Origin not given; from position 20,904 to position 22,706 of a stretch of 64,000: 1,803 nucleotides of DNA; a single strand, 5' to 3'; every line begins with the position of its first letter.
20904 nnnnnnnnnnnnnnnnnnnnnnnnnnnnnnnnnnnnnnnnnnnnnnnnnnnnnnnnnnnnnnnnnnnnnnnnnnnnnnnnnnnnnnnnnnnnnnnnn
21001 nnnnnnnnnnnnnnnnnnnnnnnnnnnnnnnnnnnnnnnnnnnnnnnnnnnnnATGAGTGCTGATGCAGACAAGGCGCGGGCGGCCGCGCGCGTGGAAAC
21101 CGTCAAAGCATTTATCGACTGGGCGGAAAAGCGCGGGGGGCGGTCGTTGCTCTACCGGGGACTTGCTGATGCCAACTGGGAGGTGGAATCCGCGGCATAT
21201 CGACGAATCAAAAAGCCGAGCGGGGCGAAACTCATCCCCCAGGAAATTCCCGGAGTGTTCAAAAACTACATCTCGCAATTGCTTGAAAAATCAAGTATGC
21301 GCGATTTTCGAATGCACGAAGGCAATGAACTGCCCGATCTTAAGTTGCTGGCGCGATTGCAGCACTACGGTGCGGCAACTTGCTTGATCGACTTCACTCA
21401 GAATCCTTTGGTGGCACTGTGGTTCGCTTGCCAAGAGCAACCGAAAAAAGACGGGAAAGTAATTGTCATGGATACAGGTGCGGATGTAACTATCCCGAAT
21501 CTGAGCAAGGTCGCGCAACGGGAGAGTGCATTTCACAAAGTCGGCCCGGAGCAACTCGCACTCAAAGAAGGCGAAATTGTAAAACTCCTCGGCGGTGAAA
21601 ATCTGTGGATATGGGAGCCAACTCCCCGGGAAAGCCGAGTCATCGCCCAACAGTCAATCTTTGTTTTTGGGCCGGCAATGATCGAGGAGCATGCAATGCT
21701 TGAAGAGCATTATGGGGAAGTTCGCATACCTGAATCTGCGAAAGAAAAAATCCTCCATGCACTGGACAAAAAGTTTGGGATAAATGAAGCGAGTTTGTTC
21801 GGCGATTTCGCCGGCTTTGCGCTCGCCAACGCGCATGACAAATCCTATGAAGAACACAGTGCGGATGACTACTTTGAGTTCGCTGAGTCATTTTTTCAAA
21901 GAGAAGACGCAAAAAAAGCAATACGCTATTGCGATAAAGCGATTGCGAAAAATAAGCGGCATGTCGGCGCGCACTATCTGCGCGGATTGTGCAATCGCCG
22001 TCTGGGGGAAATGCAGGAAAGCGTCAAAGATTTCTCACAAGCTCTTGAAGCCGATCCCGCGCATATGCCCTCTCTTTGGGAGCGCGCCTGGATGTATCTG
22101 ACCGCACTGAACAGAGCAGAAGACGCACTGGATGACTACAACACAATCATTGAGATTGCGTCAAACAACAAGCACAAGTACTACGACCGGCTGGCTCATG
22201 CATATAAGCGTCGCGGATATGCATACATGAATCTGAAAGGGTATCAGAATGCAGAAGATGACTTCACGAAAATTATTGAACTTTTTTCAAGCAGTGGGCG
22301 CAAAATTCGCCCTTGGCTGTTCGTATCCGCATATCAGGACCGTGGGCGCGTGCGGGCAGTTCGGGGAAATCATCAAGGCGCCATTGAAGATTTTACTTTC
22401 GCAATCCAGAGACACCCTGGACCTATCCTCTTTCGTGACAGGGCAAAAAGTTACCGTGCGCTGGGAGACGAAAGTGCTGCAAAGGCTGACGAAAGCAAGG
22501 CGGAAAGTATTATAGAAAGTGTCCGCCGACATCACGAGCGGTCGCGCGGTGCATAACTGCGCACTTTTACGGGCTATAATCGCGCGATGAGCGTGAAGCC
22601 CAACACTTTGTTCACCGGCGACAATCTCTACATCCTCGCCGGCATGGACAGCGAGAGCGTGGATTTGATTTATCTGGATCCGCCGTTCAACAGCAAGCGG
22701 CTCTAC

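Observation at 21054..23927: FRG-TPR protein followed by a methyltransferase-HNH fusion: possible two-gene conflict module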

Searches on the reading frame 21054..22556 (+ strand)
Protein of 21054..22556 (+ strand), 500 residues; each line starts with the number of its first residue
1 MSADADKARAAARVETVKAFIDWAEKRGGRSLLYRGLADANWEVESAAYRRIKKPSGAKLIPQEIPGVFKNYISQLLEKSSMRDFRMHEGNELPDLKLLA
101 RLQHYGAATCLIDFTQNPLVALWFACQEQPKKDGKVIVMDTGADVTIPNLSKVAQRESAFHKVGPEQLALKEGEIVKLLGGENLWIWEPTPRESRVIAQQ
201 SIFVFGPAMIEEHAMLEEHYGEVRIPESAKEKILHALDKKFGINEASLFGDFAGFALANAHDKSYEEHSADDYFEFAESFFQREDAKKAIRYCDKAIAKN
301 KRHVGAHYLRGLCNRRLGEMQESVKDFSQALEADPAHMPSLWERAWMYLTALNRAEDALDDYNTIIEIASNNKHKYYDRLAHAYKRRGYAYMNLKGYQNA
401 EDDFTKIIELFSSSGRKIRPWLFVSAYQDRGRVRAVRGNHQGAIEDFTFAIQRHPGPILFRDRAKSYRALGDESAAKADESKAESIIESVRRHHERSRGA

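Call 3: search_protein_families(library=pfam, proteins=[window:21054-22556:+], max_evalue=0.01)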
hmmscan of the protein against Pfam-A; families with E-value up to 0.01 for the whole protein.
window:21054-22556:+ (500 aa): 13 families
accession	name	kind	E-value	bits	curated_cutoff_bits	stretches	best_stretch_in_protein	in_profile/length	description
PF00515.34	TPR_1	-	1.1e-21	76.1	27.8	2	306-335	3-32/34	Tetratricopeptide repeat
PF08867.16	FRG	-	8.9e-18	65.4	25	1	31-133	2-93/94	FRG domain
PF07719.23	TPR_2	-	2.4e-16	58.9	27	1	306-337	3-34/34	Tetratricopeptide repeat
PF13371.12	TPR_9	-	9.4e-11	42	35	1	280-336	5-61/73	Tetratricopeptide repeat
PF13432.12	TPR_16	-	9e-10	39.3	32.7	1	275-336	2-63/65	Tetratricopeptide repeat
PF13181.12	TPR_8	-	1.5e-09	37.6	25.7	1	306-337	3-34/34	Tetratricopeptide repeat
PF12895.13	ANAPC3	-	1.2e-07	32.3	27.2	1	264-324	17-76/82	Anaphase-promoting complex, cyclosome, subunit 3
PF13424.12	TPR_12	-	4e-07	30.6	30.1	0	307-369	6-75/77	Tetratricopeptide repeat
PF13174.12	TPR_6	-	1.6e-06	28.8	26.3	0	306-335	2-31/33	Tetratricopeptide repeat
PF13428.12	TPR_14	-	1.8e-05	25.4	23.5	0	275-309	6-40/44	Tetratricopeptide repeat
PF13431.12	TPR_17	-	4.8e-05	23.8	24.4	0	292-322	1-31/34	Tetratricopeptide repeat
PF12569.14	NatA_aux_su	-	0.00011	21.7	33.3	0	347-414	46-99/515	N-terminal acetyltransferase A, auxiliary subunit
PF14559.12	TPR_19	-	0.0023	18.6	25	0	281-337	2-58/68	Tetratricopeptide repeat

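Call 4: search_protein_families(library=padloc, proteins=[window:21054-22556:+], max_evalue=0.01)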
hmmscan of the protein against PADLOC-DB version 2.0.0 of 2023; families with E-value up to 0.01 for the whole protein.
window:21054-22556:+ (500 aa): 14 families
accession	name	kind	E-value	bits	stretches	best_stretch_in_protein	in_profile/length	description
PDLC04938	PDC-S15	-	1.3e-32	111.3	1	12-256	43-263/276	-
PDLC04936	PDC-S15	-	9.4e-28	95.4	2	11-141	21-141/300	-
PDLC04933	PDC-S15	-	2.7e-27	94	2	13-141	8-125/286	-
PDLC04937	PDC-S15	-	6.1e-24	83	1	11-258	14-243/254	-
PDLC04927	PDC-S15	-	8.9e-19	65.6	2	30-133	37-123/422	-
PDLC04926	PDC-S15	-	8.5e-18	62.4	1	30-140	32-132/300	-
PDLC04931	PDC-S15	-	1e-14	53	1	28-133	61-163/282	-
PDLC04932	PDC-S15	-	1.5e-13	48.8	1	18-133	29-146/324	-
PDLC04930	PDC-S15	-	1.9e-13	48.2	1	27-129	22-115/380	-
PDLC04934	PDC-S15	-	6.3e-12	43.2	1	19-135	44-157/416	-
PDLC04929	PDC-S15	-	6e-10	37.5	1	96-147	92-142/308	-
PDLC04940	PDC-S15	-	1.4e-08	32.7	1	30-134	55-161/280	-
PDLC04939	PDC-S15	-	2.6e-07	27.9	1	97-129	80-112/487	-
PDLC04935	PDC-S15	-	0.00032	17.7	1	19-130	126-227/535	-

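Call 7: search_protein_families(library=ncbifam, proteins=[window:21054-22556:+], max_evalue=0.001)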
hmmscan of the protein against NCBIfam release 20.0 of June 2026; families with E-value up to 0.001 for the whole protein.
window:21054-22556:+ (500 aa): 13 families
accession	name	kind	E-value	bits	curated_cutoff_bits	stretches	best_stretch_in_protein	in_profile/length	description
NF040959.1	MamA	equivalog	2.5e-10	40.1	200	1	270-448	37-197/204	magnetosome protein MamA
TIGR02917.1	PEP_TPR_lipo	equivalog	1.4e-08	33.1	312.2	1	276-400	437-559/899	XrtA/PEP-CTERM system TPR-repeat protein PrsT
TIGR00990.1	3a0801s09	subfamily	4.4e-08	32.2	757.25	1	259-410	296-428/615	mitochondrial import receptor subunit TOM70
TIGR02521.1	type_IV_pilW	equivalog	1.9e-06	27.6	154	1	261-411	22-165/234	type IV pilus biogenesis/stability protein PilW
NF008755.0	PRK11788.1-3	equivalog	2.2e-06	27.3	430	1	257-367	167-277/388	lipopolysaccharide assembly protein LapB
NF008757.0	PRK11788.1-5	equivalog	4.6e-06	26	363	1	258-359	168-269/388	lipopolysaccharide assembly protein LapB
NF008391.2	PRK11189.1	equivalog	1.3e-05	24.9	250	1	305-398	66-160/297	lipoprotein NlpI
NF047371.1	FlcA_CTERM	equivalog_domain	0.00012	20.7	300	1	266-453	296-468/646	periplasmic flagellar collar protein FlcA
TIGR02795.1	tol_pal_ybgF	equivalog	0.00014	22.5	90.1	0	383-494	4-106/119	tol-pal system protein YbgF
NF040561.1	PrimPol_Msp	equivalog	0.00017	20.3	200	0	282-403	3-114/515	CRISPR-associated primase-polymerase type A1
NF033762.1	social_mot_Tgl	equivalog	0.00053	19.4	225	1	298-372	25-99/252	social motility TPR repeat lipoprotein Tgl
TIGR02552.1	LcrH_SycD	equivalog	0.00085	19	104.8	0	311-384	59-132/136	SycD/LcrH family type III secretion system chaperone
NF047558.1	TPR_END_plus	domain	0.00096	19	32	0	306-336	1-31/56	TPR end-of-group domain-containing protein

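Call 9: find_homologous_proteins(query=window:21054-22556:+, max_evalue=0.00001)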
Query window:21054-22556:+ (500 aa): 666 proteins with E <= 0.00001 among 8000 candidates; the best 120 are listed.
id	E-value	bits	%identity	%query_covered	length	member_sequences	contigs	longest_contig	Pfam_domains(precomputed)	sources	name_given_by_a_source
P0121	0.0e+0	1128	99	100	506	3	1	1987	PF13371.13,PF08867.17,PF00515.35,PF12895.14,PF13424.13,PF13432.13,PF13428.13,PF13181.13,PF07719.24,PF13174.13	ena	-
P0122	3.5e-260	882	79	100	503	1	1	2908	PF13431.13,PF13371.13,PF08867.17,PF00515.35,PF13424.13,PF13181.13,PF07719.24,PF13174.13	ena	-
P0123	4.9e-192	657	63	97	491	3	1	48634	PF13431.13,PF13414.13,PF13371.13,PF08867.17,PF00515.35,PF13424.13,PF13181.13,PF07719.24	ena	-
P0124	1.2e-162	560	58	98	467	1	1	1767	PF13431.13,PF13414.13,PF08867.17,PF13428.13,PF14559.13,PF13371.13,PF00515.35,PF12895.14,PF13432.13,PF13181.13,PF07719.24,PF13174.13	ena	-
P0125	2.1e-157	543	56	97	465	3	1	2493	PF13414.13,PF08867.17,PF00515.35,PF13424.13,PF13181.13,PF07719.24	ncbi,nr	ncbi:MAG: FRG domain-containing protein [Pirellulales bacterium]|nr:FRG domain-containing protein [P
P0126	2.1e-150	520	55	97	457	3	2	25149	PF03704.24,PF13431.13,PF13414.13,PF08867.17,PF13428.13,PF14559.13,PF13371.13,PF00515.35,PF12895.14,PF13424.13,PF13432.13,PF13181.13,PF07719.24,PF13174.13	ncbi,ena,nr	ncbi:MAG: FRG domain-containing protein [Gammaproteobacteria bacterium]|nr:FRG domain-containing pro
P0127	5.7e-129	449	49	95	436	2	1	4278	PF13431.13,PF13414.13,PF08867.17,PF13428.13,PF13374.13,PF14559.13,PF13371.13,PF00515.35,PF12895.14,PF13424.13,PF21033.5,PF13432.13,PF13181.13,PF07719.24,PF13174.13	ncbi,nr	ncbi:MAG: FRG domain-containing protein [Alphaproteobacteria bacterium]|nr:FRG domain-containing pro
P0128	5.2e-124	433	47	97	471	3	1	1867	PF13371.13,PF08867.17,PF00515.35,PF13424.13,PF13432.13,PF13181.13,PF07719.24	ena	-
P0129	2.9e-122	427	59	75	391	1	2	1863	PF13431.13,PF13414.13,PF08867.17,PF00515.35,PF12895.14,PF13424.13,PF13181.13,PF07719.24,PF13174.13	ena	-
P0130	5.3e-122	426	47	98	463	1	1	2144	PF14559.13,PF13431.13,PF13414.13,PF08867.17,PF00515.35,PF12895.14,PF13432.13,PF13181.13,PF07719.24,PF13174.13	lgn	-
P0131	1.5e-121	425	47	94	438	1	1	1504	PF13431.13,PF13414.13,PF08867.17,PF14559.13,PF13371.13,PF00515.35,PF12895.14,PF21033.5,PF13432.13,PF13181.13,PF07719.24,PF13174.13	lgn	-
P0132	1.2e-120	422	47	98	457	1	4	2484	PF13431.13,PF13414.13,PF13371.13,PF08867.17,PF00515.35,PF13424.13,PF13432.13,PF13428.13,PF13181.13,PF07719.24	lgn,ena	-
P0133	2.2e-114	401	55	75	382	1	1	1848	PF13414.13,PF08867.17,PF00515.35,PF12895.14,PF13424.13,PF07719.24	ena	-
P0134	5.0e-112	393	46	97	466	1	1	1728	PF13431.13,PF25062.2,PF13414.13,PF08867.17,PF13428.13,PF14559.13,PF13371.13,PF00515.35,PF13424.13,PF21033.5,PF13432.13,PF13181.13,PF07719.24,PF13174.13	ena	-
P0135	3.0e-110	388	44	96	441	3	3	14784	PF13431.13,PF13414.13,PF08867.17,PF00515.35,PF13424.13,PF13432.13,PF13428.13,PF13181.13,PF07719.24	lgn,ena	-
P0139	9.0e-99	350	39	95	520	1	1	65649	PF13431.13,PF23914.2,PF13414.13,PF08867.17,PF12569.15,PF13428.13,PF13374.13,PF14559.13,PF24575.2,PF13371.13,PF00515.35,PF13424.13,PF21033.5,PF13432.13,PF13181.13,PF01239.29,PF07719.24,PF13174.13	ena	-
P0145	1.4e-90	323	36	88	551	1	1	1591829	PF03704.24,PF13414.13,PF08867.17,PF12569.15,PF13374.13,PF24575.2,PF02259.30,PF00515.35,PF13424.13,PF13429.13,PF14561.13,PF07719.24,PF13174.13,PF25063.1,PF14853.13,PF13431.13,PF23914.2,PF25062.2,PF13176.13,PF13428.13,PF14559.13,PF25575.1,PF10516.16,PF13371.13,PF12895.14,PF21033.5,PF13432.13,PF13181.1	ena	-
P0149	2.5e-88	315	39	91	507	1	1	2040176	PF13431.13,PF23914.2,PF13414.13,PF08867.17,PF13428.13,PF13374.13,PF14559.13,PF13371.13,PF00515.35,PF13424.13,PF21033.5,PF13432.13,PF13181.13,PF01239.29,PF07719.24,PF13174.13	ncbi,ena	-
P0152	2.5e-87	312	38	88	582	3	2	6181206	PF13431.13,PF23914.2,PF13414.13,PF08867.17,PF13176.13,PF12569.15,PF13428.13,PF13374.13,PF14559.13,PF24575.2,PF13371.13,PF00515.35,PF13424.13,PF21033.5,PF13432.13,PF13181.13,PF01239.29,PF07719.24,PF13174.13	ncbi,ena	-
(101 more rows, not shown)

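Call 30: search_solved_structures(query=window:21054-22556:+, max_evalue=0.01, show_alignments=0)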
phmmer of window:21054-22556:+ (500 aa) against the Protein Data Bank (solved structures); distinct sequences matched with E-value up to 0.01: 35.
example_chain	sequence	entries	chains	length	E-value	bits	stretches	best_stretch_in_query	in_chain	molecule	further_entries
9qhb_A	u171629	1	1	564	6.6e-27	97.7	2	268-399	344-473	Engineered tetratricopeptide repeat protein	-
8bu0_A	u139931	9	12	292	1.9e-15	60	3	269-337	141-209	Consensus tetratricopeptide repeat protein | Crystal structure of an 8-repeat consensus TPR superhelix with Zinc. | Monomer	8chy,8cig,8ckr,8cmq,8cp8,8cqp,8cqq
9qhc_A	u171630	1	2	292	3.5e-15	59.1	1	269-398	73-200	Engineered tetratricopeptide repeat protein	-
4r7s_A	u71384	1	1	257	7.4e-12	48.1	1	300-483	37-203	Tetratricopeptide repeat protein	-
8ch0_A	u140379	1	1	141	1.5e-08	37.2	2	269-338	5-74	Consensus tetratricopeptide repeat protein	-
2fo7_A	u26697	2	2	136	3.9e-08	35.8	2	269-336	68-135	SYNTHETIC CONSENSUS TPR PROTEIN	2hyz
2q7f_A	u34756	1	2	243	1.3e-07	34.1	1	273-370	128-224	YrrB protein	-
3kd7_A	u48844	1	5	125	1.7e-07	33.7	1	268-387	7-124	CTPR390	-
7obi_A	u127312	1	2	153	3.3e-06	29.5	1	280-400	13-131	CTPR-rv4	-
9hb4_G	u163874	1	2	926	6.9e-06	28.4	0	278-372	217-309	Sperm-associated antigen 1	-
9gzg_A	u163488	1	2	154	1.8e-05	27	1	268-400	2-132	Engineered CTPR protein with glutamic acids for conductivity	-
7kw7_E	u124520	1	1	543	4e-05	25.9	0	279-375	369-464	Stress-induced-phosphoprotein 1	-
1na0_A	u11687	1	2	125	7.4e-05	25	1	268-385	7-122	designed protein CTPR3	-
6vfh_A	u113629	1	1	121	0.00022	23.4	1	267-341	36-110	T33_dn10A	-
6vfi_B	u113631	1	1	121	0.00027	23.2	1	266-339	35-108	O43_dn18B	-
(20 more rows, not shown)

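Call 36: find_related_loci(query=A3, collection=metagenome_contigs, flank=7000)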
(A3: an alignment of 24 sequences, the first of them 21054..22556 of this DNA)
Query A3 (500 aa) in metagenome_contigs; peptide patterns used: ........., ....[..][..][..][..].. (x = any residue, [..] = any of these).
463 stretches matched a pattern; 335 encode a relative of the query (tblastn E <= 1e-3); the best 80 are kept; 80 distinct loci.
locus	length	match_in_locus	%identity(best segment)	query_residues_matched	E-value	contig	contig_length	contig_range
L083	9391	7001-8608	36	14-486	7e-90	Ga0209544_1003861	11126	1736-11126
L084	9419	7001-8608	36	14-486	7e-90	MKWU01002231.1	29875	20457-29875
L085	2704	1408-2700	35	14-483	2e-76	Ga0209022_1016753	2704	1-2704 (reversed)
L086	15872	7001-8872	35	14-483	1e-74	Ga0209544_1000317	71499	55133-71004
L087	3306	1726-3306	35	14-483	4e-75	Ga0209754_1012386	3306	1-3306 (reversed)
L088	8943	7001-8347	32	12-492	9e-66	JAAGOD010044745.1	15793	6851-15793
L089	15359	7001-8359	29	25-483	2e-56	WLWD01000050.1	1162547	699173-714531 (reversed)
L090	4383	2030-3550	31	28-455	5e-55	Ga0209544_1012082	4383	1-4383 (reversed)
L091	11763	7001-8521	31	28-455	6e-55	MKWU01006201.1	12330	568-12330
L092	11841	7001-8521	31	28-455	6e-55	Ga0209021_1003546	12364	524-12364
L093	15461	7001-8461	33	14-454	1e-52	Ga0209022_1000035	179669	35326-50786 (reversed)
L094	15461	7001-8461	33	14-454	1e-52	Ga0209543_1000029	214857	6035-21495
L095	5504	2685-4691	31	14-407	2e-51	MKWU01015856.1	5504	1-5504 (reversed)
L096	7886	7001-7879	38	7-312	1e-50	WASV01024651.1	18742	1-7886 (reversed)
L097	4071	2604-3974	26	25-486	3e-50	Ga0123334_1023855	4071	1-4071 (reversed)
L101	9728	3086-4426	31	31-483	9e-42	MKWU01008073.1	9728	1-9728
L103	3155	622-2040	26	14-479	6e-40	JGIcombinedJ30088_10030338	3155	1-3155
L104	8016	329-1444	28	33-437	5e-38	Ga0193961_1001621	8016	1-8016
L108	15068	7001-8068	29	13-452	2e-34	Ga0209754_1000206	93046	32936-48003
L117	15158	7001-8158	29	29-469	5e-28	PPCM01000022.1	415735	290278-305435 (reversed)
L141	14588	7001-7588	30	95-259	6e-20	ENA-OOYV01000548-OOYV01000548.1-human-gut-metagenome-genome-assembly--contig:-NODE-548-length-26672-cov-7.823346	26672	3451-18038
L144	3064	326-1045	29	24-266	7e-19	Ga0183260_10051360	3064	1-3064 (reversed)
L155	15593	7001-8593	25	33-493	2e-24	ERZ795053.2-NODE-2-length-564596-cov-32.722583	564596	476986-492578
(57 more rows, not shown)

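Call 41: search_protein_families(library=pfam, alignment_id=A4, max_evalue=0.0001)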
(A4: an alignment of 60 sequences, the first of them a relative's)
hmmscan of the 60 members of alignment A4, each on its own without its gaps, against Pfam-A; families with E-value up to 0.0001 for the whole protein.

A. member 1, L093:8541-10070:+ (509 aa): 2 families
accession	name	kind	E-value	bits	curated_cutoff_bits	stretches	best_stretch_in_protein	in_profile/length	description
PF01555.25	N6_N4_Mtase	-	2.7e-43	148.9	26.7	1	21-308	1-212/221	DNA methylase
PF22722.2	NA-iREase1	-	7.5e-07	29.5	27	1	370-449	18-92/106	NACHT-associated inactive Restriction Endonuclease 1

B. families by the number of members that match (of 60 scanned): 94 families (the first 25 are shown)
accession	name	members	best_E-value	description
PF00515.34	TPR_1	7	2.3e-242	Tetratricopeptide repeat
PF13414.12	TPR_11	7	9.2e-221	TPR repeat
PF07719.23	TPR_2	7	5.5e-195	Tetratricopeptide repeat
PF13432.12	TPR_16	7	1.9e-116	Tetratricopeptide repeat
PF13424.12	TPR_12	7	1.1e-84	Tetratricopeptide repeat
PF13428.12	TPR_14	7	4e-63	Tetratricopeptide repeat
PF14559.12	TPR_19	7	3.6e-50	Tetratricopeptide repeat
PF13181.12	TPR_8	6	4.1e-166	Tetratricopeptide repeat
PF13431.12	TPR_17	6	6.4e-147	Tetratricopeptide repeat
PF13371.12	TPR_9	6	1.3e-100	Tetratricopeptide repeat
PF23914.1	TPR_CcmH_CycH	6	1.4e-32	Cytochrome c-type biogenesis protein H TPR domain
PF25575.1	TPR_BSK1_C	6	1e-29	Serine/threonine-protein kinase BSK1-like, TPR repeats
PF10516.15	SHNi-TPR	6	8e-14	SHNi-TPR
PF13174.12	TPR_6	5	7.7e-45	Tetratricopeptide repeat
PF12569.14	NatA_aux_su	5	7.2e-27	N-terminal acetyltransferase A, auxiliary subunit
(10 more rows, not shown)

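Call 43: find_encoding_contigs(protein=P0127, flank=6000, max_places=3)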
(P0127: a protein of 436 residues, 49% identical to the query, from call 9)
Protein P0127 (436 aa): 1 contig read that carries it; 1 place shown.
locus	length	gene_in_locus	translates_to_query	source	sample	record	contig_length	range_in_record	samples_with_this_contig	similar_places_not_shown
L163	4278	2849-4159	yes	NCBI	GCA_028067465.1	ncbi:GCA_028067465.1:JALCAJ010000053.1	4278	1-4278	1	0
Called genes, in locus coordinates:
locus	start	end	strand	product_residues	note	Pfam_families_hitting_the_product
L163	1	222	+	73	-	?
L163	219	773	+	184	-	PF07298:NnrU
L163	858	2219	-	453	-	PF00202:Aminotran_3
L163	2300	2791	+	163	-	PF13302:Acetyltransf_3, PF08445:FR47 (faint), PF00583:Acetyltransf_1, PF13673:Acetyltransf_10, PF13508:Acetyltransf_7, PF14542:Acetyltransf_CG (weak)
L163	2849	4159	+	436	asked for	PF08867:FRG, PF12895:ANAPC3 (weak), PF13431:TPR_17 (faint), PF21033:RMD1-3 (faint), PF00515:TPR_1 (faint), PF07719:TPR_2 (faint), PF13174:TPR_6 (faint), PF13414:TPR_11 (weak), +7 more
